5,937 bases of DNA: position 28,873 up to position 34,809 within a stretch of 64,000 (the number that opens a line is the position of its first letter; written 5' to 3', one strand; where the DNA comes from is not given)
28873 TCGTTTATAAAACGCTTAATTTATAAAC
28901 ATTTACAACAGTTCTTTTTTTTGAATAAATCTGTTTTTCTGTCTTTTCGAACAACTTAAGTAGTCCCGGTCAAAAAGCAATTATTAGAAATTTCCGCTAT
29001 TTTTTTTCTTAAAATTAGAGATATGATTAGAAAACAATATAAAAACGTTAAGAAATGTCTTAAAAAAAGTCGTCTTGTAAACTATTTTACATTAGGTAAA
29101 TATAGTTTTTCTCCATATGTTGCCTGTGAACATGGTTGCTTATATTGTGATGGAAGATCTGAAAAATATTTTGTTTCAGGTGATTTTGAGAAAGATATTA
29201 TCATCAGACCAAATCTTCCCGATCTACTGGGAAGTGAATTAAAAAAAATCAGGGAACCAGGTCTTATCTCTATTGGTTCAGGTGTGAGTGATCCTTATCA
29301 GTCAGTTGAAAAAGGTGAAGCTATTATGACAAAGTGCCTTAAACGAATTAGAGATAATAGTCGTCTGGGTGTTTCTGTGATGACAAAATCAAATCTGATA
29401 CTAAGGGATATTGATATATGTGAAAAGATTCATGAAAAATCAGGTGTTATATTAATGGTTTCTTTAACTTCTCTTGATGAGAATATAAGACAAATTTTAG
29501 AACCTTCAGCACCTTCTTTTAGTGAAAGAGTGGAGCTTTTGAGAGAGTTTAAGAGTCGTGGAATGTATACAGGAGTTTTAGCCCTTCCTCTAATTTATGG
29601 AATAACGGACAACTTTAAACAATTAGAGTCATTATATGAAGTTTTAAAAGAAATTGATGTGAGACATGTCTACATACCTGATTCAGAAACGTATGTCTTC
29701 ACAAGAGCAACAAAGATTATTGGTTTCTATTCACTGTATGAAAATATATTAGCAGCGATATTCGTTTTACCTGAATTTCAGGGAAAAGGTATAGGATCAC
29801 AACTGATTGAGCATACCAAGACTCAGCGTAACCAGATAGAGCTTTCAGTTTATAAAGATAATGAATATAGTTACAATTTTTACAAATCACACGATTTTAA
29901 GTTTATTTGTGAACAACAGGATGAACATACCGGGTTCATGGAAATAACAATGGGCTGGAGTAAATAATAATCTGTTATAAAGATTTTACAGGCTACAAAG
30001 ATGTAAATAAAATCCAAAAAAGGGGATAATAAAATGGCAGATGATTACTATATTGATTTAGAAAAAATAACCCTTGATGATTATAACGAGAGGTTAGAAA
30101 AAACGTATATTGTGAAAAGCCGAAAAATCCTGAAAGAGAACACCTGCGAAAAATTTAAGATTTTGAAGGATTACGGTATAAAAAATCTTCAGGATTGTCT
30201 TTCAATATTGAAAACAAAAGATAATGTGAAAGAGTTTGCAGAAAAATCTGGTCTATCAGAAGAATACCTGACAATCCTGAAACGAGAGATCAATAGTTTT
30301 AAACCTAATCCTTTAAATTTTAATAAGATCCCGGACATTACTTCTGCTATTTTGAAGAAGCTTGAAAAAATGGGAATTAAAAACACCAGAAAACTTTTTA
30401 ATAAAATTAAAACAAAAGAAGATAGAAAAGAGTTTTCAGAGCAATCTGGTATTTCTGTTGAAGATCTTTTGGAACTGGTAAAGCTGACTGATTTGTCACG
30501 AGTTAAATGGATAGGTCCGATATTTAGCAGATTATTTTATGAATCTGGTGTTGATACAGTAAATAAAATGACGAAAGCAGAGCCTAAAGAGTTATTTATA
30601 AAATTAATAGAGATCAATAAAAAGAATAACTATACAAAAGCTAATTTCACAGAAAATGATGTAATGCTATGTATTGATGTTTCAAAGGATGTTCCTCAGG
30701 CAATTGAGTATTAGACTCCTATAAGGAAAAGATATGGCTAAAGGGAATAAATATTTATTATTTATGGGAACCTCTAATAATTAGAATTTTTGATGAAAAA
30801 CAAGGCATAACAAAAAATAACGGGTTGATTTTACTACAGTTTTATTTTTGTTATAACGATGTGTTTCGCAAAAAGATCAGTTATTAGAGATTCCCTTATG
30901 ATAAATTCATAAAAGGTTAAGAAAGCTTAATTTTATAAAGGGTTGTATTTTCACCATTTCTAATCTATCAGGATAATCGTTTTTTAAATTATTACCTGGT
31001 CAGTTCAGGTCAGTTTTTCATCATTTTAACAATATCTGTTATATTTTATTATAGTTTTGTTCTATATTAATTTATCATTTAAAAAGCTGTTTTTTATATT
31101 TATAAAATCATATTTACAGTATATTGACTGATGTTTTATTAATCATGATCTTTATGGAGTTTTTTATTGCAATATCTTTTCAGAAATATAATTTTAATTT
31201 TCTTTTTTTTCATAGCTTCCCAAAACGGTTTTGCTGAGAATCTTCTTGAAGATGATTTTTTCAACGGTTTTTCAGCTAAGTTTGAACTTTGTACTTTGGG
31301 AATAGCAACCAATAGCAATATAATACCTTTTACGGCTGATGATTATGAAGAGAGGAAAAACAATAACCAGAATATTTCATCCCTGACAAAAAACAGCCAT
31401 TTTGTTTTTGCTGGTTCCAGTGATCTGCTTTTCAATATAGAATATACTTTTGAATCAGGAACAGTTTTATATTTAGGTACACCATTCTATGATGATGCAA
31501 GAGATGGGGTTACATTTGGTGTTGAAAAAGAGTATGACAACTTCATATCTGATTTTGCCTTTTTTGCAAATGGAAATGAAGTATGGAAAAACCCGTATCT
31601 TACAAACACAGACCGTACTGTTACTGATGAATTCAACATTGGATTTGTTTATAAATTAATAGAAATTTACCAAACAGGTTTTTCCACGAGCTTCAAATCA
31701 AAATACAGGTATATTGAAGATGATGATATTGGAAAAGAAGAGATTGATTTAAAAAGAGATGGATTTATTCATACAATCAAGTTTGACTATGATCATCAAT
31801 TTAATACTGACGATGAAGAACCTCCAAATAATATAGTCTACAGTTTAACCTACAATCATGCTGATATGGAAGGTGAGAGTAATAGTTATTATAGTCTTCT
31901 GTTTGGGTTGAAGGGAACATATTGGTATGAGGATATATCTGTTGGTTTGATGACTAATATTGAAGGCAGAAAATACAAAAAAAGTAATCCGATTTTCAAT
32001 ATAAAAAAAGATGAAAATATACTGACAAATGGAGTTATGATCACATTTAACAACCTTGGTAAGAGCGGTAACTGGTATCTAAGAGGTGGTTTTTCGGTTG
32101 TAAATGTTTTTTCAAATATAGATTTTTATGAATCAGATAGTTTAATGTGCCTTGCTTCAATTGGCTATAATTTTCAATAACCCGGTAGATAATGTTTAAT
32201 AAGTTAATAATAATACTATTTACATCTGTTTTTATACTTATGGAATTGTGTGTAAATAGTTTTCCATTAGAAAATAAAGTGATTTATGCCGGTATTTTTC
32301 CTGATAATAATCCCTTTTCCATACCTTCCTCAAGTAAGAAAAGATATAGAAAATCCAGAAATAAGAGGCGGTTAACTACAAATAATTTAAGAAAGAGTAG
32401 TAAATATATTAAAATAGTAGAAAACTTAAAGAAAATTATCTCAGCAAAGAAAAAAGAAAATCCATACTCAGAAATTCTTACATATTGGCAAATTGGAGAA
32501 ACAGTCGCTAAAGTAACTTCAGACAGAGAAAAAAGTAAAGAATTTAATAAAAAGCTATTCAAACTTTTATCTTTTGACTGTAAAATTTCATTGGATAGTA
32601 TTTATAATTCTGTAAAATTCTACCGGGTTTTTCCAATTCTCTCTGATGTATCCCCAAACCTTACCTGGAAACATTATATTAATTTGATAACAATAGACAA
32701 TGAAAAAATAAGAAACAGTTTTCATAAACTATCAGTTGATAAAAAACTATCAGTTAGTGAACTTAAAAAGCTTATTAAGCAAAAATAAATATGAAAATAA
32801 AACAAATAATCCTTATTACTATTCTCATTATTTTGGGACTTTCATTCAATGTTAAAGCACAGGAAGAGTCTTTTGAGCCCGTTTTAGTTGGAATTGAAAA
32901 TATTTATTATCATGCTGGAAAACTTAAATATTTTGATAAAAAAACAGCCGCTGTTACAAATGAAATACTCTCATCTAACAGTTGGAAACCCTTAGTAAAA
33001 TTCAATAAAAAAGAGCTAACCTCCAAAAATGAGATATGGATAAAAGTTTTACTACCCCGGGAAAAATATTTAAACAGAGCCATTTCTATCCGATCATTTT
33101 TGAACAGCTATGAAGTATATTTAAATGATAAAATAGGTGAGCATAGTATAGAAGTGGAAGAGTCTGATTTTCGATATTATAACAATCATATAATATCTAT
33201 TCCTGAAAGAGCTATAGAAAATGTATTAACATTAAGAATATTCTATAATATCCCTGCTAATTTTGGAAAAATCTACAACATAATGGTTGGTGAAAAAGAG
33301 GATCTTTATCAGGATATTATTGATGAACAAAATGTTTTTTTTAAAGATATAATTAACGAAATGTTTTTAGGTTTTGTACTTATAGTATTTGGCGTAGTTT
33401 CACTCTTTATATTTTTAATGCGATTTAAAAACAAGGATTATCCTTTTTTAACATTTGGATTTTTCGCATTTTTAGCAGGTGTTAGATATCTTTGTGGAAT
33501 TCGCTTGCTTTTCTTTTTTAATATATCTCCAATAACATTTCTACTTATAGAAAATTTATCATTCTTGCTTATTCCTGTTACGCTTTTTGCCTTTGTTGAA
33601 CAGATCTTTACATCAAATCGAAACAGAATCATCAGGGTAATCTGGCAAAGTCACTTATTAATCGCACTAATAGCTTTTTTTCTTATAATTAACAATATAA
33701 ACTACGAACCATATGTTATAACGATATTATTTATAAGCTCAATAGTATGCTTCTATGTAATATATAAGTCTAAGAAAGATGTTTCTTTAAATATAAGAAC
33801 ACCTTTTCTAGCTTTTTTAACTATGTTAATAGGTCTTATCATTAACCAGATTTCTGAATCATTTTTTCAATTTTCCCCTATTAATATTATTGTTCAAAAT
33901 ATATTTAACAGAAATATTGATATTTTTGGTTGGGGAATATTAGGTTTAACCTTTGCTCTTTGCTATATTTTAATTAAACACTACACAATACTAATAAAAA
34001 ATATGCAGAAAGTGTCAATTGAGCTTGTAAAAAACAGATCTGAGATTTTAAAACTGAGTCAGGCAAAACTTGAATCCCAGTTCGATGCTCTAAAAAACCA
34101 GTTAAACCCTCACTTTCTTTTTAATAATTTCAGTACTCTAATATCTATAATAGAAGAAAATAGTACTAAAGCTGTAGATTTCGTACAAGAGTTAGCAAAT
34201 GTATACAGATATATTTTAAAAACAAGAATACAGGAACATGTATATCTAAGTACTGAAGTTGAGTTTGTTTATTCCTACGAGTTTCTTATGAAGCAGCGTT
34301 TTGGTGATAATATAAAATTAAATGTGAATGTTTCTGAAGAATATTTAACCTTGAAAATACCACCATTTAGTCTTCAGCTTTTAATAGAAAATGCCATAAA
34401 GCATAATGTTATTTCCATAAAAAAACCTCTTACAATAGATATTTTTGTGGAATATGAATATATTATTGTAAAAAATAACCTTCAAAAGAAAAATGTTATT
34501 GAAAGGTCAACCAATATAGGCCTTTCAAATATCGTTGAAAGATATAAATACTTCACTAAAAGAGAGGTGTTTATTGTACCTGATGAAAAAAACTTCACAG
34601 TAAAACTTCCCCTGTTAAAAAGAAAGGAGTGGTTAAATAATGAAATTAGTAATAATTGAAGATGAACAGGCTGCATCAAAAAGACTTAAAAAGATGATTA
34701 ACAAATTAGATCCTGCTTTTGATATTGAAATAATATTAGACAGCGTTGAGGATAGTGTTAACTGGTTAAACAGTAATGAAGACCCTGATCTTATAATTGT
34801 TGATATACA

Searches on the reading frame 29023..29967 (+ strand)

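Call 61: search_protein_families(library=pfam, proteins=[window:29023-29967:+], max_evalue=0.00001)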
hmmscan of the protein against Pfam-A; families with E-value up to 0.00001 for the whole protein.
window:29023-29967:+ (314 aa): 4 families
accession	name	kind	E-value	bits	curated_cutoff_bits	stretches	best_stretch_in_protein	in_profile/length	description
PF13508.13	Acetyltransf_7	-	1.2e-11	45.3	27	1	220-293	2-83/84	Acetyltransferase (GNAT) domain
PF04055.27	Radical_SAM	-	1.3e-11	45.4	29.5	1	30-197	2-157/166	Radical SAM superfamily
PF13673.13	Acetyltransf_10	-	2e-10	41.2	23.6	1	218-311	28-125/128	Acetyltransferase (GNAT) domain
PF00583.31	Acetyltransf_1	-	5.4e-09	36.8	20.7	1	219-292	31-116/116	Acetyltransferase (GNAT) family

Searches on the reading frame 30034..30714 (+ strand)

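Call 62: search_protein_families(library=pfam, proteins=[window:30034-30714:+], max_evalue=0.00001)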
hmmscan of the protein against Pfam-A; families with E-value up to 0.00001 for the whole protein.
window:30034-30714:+ (226 aa): 1 family
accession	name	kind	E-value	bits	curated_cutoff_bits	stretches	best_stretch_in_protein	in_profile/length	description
PF14229.12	DUF4332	-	2.1e-23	83.2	23.2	1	102-206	3-108/122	Domain of unknown function (DUF4332)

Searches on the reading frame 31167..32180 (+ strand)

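Call 62: search_protein_families(library=pfam, proteins=[window:31167-32180:+], max_evalue=0.00001)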
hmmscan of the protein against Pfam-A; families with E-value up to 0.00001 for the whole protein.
window:31167-32180:+ (337 aa): 1 family
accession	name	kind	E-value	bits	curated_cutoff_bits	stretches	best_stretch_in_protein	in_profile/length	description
PF11059.14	DUF2860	-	8e-39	134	22.9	1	34-335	1-294/294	Protein of unknown function (DUF2860)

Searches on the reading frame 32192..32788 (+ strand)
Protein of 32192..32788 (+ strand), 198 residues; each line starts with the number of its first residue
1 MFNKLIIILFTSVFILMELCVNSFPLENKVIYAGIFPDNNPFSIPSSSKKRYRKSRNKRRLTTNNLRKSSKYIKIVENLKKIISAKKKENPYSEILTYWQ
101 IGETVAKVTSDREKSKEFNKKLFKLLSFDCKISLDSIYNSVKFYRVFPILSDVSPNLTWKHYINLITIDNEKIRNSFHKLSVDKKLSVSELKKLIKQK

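Call 62: search_protein_families(library=pfam, proteins=[window:32192-32788:+], max_evalue=0.00001)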
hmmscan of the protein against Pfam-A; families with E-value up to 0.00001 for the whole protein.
window:32192-32788:+ (198 aa): 1 family
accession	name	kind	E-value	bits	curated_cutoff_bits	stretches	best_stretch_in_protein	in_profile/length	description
PF17761.7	DUF1016_N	-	2.8e-13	50.6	32.8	1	94-197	21-132/137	DUF1016 N-terminal domain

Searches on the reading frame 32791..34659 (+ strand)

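Call 62: search_protein_families(library=pfam, proteins=[window:32791-34659:+], max_evalue=0.00001)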
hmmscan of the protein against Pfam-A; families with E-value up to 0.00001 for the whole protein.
window:32791-34659:+ (622 aa): 2 families
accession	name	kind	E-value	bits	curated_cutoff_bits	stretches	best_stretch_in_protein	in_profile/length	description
PF06580.19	His_kinase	-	8.4e-20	71.3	25.2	1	430-507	2-80/81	Histidine kinase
PF07695.17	7TMR-DISM_7TM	-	3.6e-07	30.7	29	1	188-373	4-188/205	7TM diverse intracellular signalling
